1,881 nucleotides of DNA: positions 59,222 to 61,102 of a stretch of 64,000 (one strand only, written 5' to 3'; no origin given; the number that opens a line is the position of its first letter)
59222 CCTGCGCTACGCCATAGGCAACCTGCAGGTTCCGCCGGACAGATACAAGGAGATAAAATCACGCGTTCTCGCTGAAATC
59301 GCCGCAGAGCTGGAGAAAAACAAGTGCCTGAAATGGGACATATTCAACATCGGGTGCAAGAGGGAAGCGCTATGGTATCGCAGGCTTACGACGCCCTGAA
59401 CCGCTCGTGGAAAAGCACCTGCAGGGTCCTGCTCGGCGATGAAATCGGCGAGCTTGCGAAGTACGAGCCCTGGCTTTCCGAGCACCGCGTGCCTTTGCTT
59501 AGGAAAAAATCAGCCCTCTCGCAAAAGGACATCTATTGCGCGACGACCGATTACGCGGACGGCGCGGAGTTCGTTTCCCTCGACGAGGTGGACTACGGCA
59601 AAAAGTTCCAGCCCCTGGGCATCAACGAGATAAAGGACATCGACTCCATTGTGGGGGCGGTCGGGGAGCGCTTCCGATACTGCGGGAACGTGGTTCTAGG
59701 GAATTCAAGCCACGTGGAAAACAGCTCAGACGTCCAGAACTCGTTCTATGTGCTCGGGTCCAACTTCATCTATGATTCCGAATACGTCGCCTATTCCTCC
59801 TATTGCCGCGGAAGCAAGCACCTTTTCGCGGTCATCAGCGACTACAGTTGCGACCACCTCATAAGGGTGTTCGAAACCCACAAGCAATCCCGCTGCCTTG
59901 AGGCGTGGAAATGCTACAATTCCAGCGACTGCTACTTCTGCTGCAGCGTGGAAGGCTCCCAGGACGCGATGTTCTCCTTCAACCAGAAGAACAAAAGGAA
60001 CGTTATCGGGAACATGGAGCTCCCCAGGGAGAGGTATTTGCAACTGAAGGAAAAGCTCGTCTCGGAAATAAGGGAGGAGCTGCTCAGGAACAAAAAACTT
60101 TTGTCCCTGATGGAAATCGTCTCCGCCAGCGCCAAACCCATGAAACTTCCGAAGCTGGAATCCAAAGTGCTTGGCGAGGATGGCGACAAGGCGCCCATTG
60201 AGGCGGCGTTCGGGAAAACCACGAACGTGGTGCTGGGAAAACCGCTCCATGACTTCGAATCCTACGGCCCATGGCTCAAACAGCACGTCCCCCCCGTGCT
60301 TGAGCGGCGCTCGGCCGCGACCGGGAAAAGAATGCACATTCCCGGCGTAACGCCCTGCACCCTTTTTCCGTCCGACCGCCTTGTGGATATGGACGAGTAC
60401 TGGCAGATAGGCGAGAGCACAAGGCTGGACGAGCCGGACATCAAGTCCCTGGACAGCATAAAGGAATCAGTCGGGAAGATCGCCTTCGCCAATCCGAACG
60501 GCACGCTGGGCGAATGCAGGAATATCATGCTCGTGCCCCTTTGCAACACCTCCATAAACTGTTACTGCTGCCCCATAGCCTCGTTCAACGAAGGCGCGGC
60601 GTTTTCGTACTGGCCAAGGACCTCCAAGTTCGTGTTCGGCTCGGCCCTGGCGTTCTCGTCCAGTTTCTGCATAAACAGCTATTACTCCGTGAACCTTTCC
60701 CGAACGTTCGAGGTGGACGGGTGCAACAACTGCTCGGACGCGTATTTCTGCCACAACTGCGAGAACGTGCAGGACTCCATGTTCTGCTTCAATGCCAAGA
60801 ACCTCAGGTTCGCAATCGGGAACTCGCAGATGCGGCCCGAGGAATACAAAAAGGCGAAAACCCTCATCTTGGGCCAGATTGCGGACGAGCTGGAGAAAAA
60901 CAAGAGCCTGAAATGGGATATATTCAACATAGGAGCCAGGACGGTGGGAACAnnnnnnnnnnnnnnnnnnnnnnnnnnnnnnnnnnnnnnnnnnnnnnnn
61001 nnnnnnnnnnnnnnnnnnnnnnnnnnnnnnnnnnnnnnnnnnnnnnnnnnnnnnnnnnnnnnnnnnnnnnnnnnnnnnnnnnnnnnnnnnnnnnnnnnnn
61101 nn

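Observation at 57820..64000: Head-to-tail array of eight paralogous cytoplasmic Cys-rich modules in strict A-B alternation, with no family I can name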

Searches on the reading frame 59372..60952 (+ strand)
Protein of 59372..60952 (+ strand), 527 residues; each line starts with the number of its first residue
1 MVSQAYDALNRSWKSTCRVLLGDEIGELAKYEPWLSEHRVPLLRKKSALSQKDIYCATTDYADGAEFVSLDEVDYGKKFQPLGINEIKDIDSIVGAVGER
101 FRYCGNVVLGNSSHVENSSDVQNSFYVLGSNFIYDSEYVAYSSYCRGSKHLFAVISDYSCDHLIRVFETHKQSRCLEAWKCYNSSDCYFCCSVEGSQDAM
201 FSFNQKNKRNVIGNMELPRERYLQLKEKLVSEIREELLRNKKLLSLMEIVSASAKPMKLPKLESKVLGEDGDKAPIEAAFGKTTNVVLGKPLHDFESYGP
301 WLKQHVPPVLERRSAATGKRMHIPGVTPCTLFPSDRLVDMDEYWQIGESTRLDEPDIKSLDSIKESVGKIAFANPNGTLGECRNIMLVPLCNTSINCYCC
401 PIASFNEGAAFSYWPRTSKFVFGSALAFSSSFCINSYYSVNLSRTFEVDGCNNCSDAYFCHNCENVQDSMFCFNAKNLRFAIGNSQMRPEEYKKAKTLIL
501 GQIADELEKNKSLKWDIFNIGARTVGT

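Call 5: search_protein_families(library=pfam, proteins=[window:59372-60952:+], max_evalue=1)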
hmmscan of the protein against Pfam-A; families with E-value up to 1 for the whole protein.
window:59372-60952:+ (527 aa): 0 families

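Call 6: search_protein_families(library=ncbifam, proteins=[window:59372-60952:+], max_evalue=1)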
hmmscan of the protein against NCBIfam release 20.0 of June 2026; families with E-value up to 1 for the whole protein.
window:59372-60952:+ (527 aa): 1 family
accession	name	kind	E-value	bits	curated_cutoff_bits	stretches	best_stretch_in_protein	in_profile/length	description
NF002294.1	PRK01221.1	equivalog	0.037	13.4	350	1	206-257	109-160/300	deoxyhypusine synthase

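Call 8: find_homologous_proteins(query=window:59372-60952:+)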
Query window:59372-60952:+ (527 aa): 535 proteins with E <= 0.001 among 8000 candidates; the best 120 are listed.
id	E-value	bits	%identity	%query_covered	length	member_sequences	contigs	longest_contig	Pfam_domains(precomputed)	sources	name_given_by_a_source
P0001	0.0e+0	1230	100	100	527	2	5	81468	-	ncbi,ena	-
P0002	0.0e+0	1018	82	99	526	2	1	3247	-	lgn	-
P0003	1.0e-247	841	68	99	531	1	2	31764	-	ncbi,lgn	ncbi:MAG: hypothetical protein AB1295_06580 [Candidatus Micrarchaeota archaeon]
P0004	4.8e-244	829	66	99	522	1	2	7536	-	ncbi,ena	-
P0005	2.9e-238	810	66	99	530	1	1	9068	-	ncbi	-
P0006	2.4e-237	807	67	100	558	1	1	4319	-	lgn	-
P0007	9.7e-237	805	67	99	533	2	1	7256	-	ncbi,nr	ncbi:MAG: hypothetical protein PHF60_05135 [Candidatus ainarchaeum sp.]|nr:hypothetical protein [Can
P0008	2.5e-236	803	65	99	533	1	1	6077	-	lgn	-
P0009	2.0e-233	794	65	99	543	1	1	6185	-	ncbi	-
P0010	6.9e-230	782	64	99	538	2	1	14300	-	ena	-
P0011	7.5e-229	779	63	98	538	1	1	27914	-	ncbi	-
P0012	1.2e-222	758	61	99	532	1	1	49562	-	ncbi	-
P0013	1.1e-217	742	61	99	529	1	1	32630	-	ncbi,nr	ncbi:MAG: hypothetical protein PHV13_04030 [Candidatus ainarchaeum sp.]|nr:hypothetical protein [Can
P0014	4.8e-214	730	60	99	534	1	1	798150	-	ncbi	ncbi:MAG: hypothetical protein ABH842_02655 [Candidatus Micrarchaeota archaeon]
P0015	1.3e-212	725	59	99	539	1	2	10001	-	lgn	-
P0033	2.4e-160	553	48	99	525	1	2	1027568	-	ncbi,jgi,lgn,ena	ncbi:MAG: hypothetical protein WC350_03710 [Candidatus Micrarchaeia archaeon]|jgi:hypothetical prote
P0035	9.4e-155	534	40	85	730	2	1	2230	-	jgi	jgi:hypothetical protein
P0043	5.8e-138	479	33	98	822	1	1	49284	-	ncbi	-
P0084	1.7e-125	438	41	97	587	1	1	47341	-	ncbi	ncbi:MAG: hypothetical protein ABID61_04140 [Candidatus Micrarchaeota archaeon]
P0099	6.8e-124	432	43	98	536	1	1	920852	-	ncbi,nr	ncbi:Uncharacterised protein [Candidatus Anstonella stagnisolia]|nr:Uncharacterised protein [Candida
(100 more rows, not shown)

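Call 9: search_solved_structures(query=window:59372-60952:+, max_evalue=10)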
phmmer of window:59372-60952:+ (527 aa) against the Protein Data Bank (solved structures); distinct sequences matched with E-value up to 10: 0.

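Call 10: find_encoding_contigs(protein=P0001, flank=10000, max_places=4)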
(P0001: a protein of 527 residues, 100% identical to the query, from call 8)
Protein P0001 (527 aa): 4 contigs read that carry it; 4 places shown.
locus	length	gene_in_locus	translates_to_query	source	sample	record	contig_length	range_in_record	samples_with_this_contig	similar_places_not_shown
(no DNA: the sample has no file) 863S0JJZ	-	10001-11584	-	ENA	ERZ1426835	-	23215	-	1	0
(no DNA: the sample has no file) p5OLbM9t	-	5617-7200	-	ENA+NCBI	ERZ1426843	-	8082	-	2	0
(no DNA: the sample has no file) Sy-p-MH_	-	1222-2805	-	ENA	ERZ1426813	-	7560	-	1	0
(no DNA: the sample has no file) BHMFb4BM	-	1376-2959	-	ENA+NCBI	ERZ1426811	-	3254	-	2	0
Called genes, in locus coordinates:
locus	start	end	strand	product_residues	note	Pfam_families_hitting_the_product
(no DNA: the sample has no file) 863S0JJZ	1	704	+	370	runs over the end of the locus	PF01916:DS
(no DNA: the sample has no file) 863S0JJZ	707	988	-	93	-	-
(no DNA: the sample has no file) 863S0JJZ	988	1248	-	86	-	-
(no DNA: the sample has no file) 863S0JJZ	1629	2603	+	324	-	PF00988:CPSase_sm_chain, PF00117:GATase, PF07722:Peptidase_C26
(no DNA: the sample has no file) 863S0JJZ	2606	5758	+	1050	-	PF25596:CPSase_L_D1, PF02786:CPSase_L_D2, PF02787:CPSase_L_D3, PF25596:CPSase_L_D1, PF02786:CPSase_L_D2, PF02222:ATP-grasp, PF07478:Dala_Dala_lig_C, PF15632:ATPgrasp_Ter, +4 more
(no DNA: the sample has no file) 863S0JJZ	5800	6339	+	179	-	PF01909:NTP_transf_2, PF18765:Polbeta (weak)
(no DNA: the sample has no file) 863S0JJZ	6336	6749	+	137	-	PF05168:HEPN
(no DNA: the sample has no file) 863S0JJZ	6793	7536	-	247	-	PF00705:PCNA_N, PF02747:PCNA_C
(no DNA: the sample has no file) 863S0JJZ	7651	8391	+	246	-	PF04967:HTH_10, PF13412:HTH_24 (weak)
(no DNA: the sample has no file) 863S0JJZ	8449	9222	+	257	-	-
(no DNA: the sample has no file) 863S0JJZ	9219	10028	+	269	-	-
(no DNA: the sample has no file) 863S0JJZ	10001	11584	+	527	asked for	-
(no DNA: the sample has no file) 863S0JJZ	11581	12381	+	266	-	-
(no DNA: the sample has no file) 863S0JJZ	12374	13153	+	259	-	-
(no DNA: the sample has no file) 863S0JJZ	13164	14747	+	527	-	-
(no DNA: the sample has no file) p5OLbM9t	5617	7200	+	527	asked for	-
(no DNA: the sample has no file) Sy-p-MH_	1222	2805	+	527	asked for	-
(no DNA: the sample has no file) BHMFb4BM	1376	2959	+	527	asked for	-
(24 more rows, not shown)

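Call 14: search_solved_structures(query=A1, max_evalue=10, show_alignments=2)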
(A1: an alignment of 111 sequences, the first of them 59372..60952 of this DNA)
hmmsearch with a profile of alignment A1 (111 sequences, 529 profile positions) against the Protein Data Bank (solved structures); distinct sequences matched with E-value up to 10: 6.
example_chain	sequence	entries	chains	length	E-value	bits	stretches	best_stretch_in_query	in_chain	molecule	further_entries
5ux2_A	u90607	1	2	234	0.23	13.5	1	278-368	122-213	Aldehyde decarbonylase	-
2dip_A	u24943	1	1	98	0.24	13.5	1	135-192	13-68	Zinc finger SWIM domain-containing protein 2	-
3kzt_A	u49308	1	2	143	0.82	11.7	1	313-385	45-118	uncharacterized protein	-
2kn0_A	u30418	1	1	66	1.4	10.9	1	442-467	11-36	Fn14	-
7bqn_A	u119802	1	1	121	5.8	8.9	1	225-295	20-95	Rei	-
1ezg_A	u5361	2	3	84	7.3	8.6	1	388-445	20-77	THERMAL HYSTERESIS PROTEIN ISOFORM YL-1 | Thermal hysteresis protein isoform YL-1 (2-14)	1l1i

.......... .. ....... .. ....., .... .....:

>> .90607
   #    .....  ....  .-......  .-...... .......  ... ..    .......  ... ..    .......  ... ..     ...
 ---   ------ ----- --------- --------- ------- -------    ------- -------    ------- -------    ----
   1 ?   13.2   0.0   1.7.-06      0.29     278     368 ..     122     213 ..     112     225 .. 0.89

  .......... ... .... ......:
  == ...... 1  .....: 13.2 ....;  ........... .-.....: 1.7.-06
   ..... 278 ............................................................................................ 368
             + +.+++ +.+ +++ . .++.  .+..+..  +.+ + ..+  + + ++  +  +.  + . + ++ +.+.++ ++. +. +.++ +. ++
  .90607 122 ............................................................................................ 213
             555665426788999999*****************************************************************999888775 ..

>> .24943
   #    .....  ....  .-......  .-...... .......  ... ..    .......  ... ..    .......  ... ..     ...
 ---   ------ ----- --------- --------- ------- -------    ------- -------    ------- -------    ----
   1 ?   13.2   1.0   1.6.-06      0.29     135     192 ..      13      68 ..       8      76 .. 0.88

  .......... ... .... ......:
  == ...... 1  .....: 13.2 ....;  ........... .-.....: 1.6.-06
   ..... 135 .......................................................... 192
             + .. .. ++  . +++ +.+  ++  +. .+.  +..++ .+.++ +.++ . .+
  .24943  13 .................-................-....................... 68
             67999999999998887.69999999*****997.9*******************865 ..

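Call 15: find_encoding_contigs(protein=P0033, flank=10000, max_places=2)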
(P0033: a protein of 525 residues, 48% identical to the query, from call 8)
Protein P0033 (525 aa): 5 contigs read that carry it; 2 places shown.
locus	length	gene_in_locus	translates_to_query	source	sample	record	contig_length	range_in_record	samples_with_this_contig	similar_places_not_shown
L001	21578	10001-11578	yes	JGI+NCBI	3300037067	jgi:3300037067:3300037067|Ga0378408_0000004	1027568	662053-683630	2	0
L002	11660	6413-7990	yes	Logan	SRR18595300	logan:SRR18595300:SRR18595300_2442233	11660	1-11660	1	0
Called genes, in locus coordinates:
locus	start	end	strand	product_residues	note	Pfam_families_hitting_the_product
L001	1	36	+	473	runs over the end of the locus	PF00344:SecY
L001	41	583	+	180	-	PF13207:AAA_17, PF13238:AAA_18 (weak)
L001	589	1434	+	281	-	PF01956:EMC3_TMCO1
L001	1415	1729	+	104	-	PF01199:Ribosomal_L34e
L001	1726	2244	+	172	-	PF13189:Cytidylate_kin2, PF13238:AAA_18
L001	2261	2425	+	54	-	-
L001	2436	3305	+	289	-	PF08068:DKCLD (weak), PF01509:TruB_N, PF21238:Pus10_C (weak), PF16198:TruB_C_2, PF01472:PUA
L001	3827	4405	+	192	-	PF00416:Ribosomal_S13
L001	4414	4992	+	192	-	-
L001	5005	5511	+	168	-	PF00411:Ribosomal_S11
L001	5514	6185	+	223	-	PF01193:RNA_pol_L (weak), PF01000:RNA_pol_A_bac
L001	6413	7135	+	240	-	PF04055:Radical_SAM, PF08608:Wyosine_form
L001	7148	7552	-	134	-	-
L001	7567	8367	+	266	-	PF04967:HTH_10, PF13412:HTH_24 (faint)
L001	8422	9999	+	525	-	-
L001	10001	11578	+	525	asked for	-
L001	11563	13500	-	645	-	PF01935:DUF87, PF10412:TrwB_AAD_bind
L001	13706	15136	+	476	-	PF00291:PALP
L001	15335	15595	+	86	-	-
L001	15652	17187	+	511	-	PF09378:HAS-barrel (faint), PF01935:DUF87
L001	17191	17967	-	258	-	PF13649:Methyltransf_25 (faint)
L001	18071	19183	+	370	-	PF04055:Radical_SAM, PF00633:HHH (faint)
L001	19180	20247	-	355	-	PF06849:DUF1246, PF06973:DUF1297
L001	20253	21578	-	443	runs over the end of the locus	PF01909:NTP_transf_2, PF09249:tRNA_NucTransf2, PF21133:CAA_C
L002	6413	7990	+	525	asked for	-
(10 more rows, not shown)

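Call 16: find_encoding_contigs(protein=P0099, flank=10000, max_places=2)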
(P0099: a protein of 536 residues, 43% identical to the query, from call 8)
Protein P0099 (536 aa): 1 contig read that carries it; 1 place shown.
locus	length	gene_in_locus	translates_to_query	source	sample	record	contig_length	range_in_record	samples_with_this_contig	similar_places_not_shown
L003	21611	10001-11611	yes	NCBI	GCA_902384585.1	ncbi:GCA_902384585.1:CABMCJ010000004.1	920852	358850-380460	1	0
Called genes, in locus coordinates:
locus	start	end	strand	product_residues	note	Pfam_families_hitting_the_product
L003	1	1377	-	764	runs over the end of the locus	PF02463:SMC_N, PF13175:AAA_15, PF13304:AAA_21 (faint), PF13476:AAA_23, PF13555:AAA_29 (weak), PF04423:Rad50_zn_hook (weak), PF02463:SMC_N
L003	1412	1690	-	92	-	-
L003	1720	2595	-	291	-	-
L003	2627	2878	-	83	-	PF00736:EF1_GNE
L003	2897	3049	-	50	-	PF07754:Ribosomal_aS21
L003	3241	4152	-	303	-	PF00494:SQS_PSY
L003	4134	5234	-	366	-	-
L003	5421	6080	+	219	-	PF13487:HD_5, PF01966:HD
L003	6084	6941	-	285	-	PF02775:TPP_enzyme_C, PF12367:PFO_beta_C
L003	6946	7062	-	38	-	-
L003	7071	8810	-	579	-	PF01558:POR, PF01855:POR_N, PF17147:PFOR_II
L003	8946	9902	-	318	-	PF01047:MarR (faint), PF13404:HTH_AsnC-type, PF13412:HTH_24, PF01037:AsnC_trans_reg (faint), PF13404:HTH_AsnC-type, PF13412:HTH_24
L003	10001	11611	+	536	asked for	-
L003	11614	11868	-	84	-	-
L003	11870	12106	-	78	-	-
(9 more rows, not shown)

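Call 19: find_encoding_contigs(protein=P0014, flank=10000, max_places=1)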
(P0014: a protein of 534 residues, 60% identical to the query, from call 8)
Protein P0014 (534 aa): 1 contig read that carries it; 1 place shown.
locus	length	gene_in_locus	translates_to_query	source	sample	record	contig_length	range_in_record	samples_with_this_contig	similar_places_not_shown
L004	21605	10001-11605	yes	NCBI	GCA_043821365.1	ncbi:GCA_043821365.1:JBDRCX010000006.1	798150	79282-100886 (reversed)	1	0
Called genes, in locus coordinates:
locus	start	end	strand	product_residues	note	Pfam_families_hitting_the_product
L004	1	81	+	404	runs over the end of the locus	PF13580:SIS_2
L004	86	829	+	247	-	PF01557:FAA_hydrolase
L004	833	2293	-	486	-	PF02789:Peptidase_M17_N, PF00883:Peptidase_M17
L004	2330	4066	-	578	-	PF04675:DNA_ligase_A_N, PF01068:DNA_ligase_A_M, PF04679:DNA_ligase_A_C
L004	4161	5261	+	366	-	-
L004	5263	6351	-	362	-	PF01658:Inos-1-P_synth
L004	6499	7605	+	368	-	PF04055:Radical_SAM (weak)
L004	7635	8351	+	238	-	PF04967:HTH_10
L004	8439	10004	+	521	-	-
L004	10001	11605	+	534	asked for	-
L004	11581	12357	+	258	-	-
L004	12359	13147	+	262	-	-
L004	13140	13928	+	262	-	-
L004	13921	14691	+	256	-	-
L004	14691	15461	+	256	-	-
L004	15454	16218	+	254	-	-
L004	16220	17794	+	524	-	-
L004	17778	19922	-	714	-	PF01935:DUF87, PF10412:TrwB_AAD_bind (weak)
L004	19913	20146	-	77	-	-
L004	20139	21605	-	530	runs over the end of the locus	-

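Call 24: predict_structure(alignment_id=A1)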
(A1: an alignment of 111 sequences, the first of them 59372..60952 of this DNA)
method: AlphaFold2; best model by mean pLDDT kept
length: 527 residues; sequences in the alignment: 111
mean_pLDDT: 89.0   pTM: 0.90
mean pLDDT of the five models: 89.0, 88.4, 88.3, 86.2, 83.2
residues with pLDDT >= 90: 351; 70-90: 130; 50-70: 44; < 50: 2
segments of 3 or more residues with pLDDT < 50: none
pLDDT, mean of each block of 10 residues (from residue 1): 93 97 98 95 95 95 91 81 82 81 90 96 97 95 92 79 83 94 96 97 98 98 98 98 97 95 80 95 95 97 94 95 94 96 95 98 98 93 92 92 73 71 74 73 72 66 63 70 81 90 96 91 61
secondary structure, 60 per line:
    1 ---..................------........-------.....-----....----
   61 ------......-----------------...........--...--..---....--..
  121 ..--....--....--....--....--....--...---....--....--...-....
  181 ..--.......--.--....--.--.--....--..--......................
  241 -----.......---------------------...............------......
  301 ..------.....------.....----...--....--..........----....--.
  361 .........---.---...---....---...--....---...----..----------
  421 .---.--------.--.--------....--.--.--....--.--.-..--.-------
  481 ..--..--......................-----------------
elements in order: H4-21 H28-35 E43-47 E53-56 E67-69 H90-100 E103-105 E113-116 E119-122 E125-128 E131-134 E137-140 E143-146 E149-152 E155-157 E161-164 E167-170 E173-175 E177-182 E185-191 E197-200 E209-212 H219-240 H246-252 H274-288 H295-302 E309-313 E320-324 H340-349 H354-357 H360-369 E377-379 E383-386 E390-392 E395-398 E402-404 E446-449 E458-461 H489-510

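Call 26: fold_search(model_id=the predicted structure, library=pdb)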
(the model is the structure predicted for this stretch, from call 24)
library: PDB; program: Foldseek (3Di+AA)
matches with E <= 10: 126; with E <= 0.001: 0
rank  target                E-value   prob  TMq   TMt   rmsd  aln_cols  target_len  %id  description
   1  8bef_y                5.7e-02  0.21  0.12  0.18  10.5       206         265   11  Cryo-EM structure of the Arabidopsis thaliana I+III2 supercomplex (CI membrane core) (released 2023-01-11)
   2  4ihh_E                1.6e-01  0.03  0.09  0.11  20.5       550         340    6  Chasing Acyl Carrier Protein Through a Catalytic Cycle of Lipid A Production (released 2013-11-13)
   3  9qev_B                2.4e-01  0.14  0.10  0.22  10.9       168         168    9  A native carbonic anhydrase from Caloramator australiacus (released 2025-12-10)
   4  7zw9                  2.5e-01  0.13  0.10  0.21  11.4       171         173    6  Crystal structure of a gamma-carbonic anhydrase from the pathogenic bacterium Burkholderia pseudomallei (released 2022-09-07)
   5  9qez_H                2.5e-01  0.10  0.10  0.20  10.6       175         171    8  Carbonic anhydrase mutant (released 2025-12-10)
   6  3vnp_A                2.6e-01  0.09  0.09  0.18  10.9       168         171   11  Crystal structure of hypothetical protein (GK2848) from Geobacillus Kaustophilus (released 2012-03-07)
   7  3r3r                  3.5e-01  0.08  0.09  0.19  11.0       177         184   10  Structure of the YrdA ferripyochelin binding protein from Salmonella enterica (released 2011-03-30)
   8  3ixc                  3.5e-01  0.06  0.09  0.17  11.4       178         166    8  Crystal structure of hexapeptide transferase family protein from Anaplasma phagocytophilum (released 2009-09-22)
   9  4ac3                  4.0e-01  0.09  0.10  0.12   9.6       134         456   11  S.pneumoniae GlmU in complex with an antibacterial inhibitor (released 2012-02-15)
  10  9jyw_A                4.0e-01  0.08  0.09  0.18  11.0       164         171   10  Crystal structure of the gamma-carbonic anhydrase from the polyextremophilic bacterium Aeribacillus pallidus (released 2024-12-11)
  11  8iuf_G3               4.0e-01  0.07  0.09  0.14  12.8       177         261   12  Cryo-EM structure of Euglena gracilis super-complex I+III2+IV, composite (released 2024-02-28)
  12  3bsy_A                4.0e-01  0.05  0.08  0.13  15.8       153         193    9  PglD from Campylobacter jejuni, NCTC 11168, in complex with acetyl coenzyme A (released 2008-07-29)
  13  4e79_A                4.0e-01  0.03  0.08  0.10  18.5       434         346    7  Structure of LpxD from Acinetobacter baumannii at 2.66A resolution (P4322 form) (released 2013-01-16)
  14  4ihg_E                4.0e-01  0.02  0.07  0.09  19.4       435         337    6  Chasing Acyl Carrier Protein Through a Catalytic Cycle of Lipid A Production (released 2013-11-13)
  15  8gpm                  4.2e-01  0.05  0.08  0.14  16.4       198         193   10  Acinetobacter baumannii carbonic anhydrase (released 2023-05-31)
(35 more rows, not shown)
